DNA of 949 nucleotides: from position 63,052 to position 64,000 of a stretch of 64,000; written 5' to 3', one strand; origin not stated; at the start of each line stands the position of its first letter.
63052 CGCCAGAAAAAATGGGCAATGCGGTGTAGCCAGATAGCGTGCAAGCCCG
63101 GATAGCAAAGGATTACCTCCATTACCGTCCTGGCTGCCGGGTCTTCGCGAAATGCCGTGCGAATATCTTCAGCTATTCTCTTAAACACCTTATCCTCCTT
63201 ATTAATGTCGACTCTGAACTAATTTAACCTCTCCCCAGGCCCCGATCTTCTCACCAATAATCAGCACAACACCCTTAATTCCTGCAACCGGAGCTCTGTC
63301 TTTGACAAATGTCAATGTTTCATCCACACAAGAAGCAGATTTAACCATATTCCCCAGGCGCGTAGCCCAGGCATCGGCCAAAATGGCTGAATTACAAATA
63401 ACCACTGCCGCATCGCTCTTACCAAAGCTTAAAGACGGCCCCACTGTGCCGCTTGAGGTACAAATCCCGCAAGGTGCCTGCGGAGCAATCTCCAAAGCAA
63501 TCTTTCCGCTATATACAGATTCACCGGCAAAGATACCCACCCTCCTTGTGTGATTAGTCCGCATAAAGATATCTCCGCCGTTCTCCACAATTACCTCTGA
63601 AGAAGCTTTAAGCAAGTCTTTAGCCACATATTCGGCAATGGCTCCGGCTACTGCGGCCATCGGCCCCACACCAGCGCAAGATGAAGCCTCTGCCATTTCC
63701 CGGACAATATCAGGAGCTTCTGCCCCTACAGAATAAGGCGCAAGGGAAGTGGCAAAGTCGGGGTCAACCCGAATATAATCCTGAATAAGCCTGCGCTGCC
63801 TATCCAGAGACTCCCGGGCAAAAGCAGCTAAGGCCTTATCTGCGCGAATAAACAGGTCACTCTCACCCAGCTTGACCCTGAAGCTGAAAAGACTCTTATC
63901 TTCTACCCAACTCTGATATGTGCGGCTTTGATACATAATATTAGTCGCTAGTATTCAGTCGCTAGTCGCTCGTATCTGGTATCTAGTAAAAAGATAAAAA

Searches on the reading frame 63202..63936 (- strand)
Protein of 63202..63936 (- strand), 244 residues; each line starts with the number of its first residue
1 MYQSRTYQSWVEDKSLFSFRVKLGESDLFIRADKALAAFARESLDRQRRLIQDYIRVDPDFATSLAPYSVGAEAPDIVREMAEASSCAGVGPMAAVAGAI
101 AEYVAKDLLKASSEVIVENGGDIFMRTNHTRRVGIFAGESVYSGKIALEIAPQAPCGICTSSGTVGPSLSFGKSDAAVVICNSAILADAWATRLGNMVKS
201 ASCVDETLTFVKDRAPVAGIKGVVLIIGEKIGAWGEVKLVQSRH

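Call 69: find_encoding_contigs(protein=window:63202-63936:-, flank=10000, max_places=2)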
Protein window:63202-63936:- (244 aa): 1 contig read that carries it; 1 place shown.
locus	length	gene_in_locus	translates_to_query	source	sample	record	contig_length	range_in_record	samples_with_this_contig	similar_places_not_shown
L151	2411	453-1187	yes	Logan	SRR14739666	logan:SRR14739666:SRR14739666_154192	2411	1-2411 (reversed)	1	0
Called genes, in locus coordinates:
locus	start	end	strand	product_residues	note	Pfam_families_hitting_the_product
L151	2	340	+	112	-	?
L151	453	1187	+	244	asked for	PF27030:AbpE_bact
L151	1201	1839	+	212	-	PF00132:Hexapep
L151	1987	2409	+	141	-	?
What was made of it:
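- Tried and rejected: Extending the genome view: only a 2.4-kb Logan contig was retrievable (call 69).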
